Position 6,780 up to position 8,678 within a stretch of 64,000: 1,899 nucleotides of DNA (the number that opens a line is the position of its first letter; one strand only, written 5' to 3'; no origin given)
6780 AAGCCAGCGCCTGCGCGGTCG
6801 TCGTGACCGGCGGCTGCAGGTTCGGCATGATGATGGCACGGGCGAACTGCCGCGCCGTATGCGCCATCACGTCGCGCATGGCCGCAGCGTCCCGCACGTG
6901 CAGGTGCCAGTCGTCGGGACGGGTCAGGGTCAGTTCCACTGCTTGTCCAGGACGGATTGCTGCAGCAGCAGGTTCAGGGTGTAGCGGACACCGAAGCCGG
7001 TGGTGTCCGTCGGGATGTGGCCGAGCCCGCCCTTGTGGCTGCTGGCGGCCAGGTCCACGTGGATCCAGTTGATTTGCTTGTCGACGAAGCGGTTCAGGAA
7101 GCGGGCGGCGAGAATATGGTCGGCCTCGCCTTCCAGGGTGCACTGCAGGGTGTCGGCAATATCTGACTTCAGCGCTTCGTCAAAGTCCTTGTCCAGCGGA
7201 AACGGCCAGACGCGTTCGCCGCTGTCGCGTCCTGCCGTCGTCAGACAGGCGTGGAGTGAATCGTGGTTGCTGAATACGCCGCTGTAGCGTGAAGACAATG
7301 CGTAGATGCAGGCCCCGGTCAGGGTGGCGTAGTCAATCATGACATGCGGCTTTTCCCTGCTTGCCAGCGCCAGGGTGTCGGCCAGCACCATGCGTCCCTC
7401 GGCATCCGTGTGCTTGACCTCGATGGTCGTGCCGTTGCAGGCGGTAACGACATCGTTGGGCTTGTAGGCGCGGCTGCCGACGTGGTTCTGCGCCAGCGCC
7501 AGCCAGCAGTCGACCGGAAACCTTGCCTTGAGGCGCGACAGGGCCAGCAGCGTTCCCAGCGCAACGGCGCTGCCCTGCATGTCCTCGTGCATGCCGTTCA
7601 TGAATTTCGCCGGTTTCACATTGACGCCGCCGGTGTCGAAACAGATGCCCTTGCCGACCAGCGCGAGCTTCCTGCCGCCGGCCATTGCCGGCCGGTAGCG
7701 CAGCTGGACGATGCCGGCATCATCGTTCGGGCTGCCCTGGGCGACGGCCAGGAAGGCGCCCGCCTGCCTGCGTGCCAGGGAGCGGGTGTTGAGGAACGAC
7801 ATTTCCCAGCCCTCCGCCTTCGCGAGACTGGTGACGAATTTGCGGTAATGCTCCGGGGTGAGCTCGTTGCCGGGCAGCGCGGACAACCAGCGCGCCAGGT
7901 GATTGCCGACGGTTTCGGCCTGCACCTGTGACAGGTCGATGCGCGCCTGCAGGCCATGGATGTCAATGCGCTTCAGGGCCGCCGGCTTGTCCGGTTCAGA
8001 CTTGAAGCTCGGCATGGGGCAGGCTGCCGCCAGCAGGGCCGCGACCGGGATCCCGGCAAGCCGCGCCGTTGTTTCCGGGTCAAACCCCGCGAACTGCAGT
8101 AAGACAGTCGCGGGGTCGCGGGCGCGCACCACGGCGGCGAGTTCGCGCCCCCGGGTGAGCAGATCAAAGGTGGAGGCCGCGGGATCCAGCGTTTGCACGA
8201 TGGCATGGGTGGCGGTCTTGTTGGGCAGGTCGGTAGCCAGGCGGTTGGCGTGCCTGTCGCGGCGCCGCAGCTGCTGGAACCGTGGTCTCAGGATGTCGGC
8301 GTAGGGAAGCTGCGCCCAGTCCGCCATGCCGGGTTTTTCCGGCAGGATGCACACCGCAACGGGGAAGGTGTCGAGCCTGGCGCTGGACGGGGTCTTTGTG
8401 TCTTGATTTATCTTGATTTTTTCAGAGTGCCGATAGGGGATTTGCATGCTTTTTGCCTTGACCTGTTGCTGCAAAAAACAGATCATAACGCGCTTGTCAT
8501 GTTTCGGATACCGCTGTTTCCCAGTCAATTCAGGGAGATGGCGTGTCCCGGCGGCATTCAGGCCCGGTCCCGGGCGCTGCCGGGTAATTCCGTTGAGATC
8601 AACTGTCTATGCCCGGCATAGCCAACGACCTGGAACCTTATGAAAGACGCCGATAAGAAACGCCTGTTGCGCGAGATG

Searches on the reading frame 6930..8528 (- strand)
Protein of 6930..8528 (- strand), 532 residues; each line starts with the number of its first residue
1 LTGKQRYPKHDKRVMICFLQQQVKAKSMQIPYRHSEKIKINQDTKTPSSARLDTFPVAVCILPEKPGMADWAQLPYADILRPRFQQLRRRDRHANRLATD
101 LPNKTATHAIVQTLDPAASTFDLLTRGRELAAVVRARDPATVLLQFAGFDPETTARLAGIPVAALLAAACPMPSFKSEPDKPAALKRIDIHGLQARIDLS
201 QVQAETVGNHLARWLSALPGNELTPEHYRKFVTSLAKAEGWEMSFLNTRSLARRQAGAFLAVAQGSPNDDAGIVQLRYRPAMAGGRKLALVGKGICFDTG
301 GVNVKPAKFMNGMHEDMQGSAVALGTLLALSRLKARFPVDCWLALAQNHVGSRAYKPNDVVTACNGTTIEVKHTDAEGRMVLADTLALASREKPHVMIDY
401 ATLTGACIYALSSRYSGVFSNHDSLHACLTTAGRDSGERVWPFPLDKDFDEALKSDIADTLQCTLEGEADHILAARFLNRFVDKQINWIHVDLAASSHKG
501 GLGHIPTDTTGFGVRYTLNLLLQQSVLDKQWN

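Call 48: search_protein_families(library=pfam, proteins=[window:6930-8528:-])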
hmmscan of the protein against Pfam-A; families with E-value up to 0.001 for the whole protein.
window:6930-8528:- (532 aa): 1 family
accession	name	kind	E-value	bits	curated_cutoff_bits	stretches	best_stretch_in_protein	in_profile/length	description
PF00883.26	Peptidase_M17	-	3.3e-100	335.8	25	1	211-516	2-308/310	Cytosol aminopeptidase family, catalytic domain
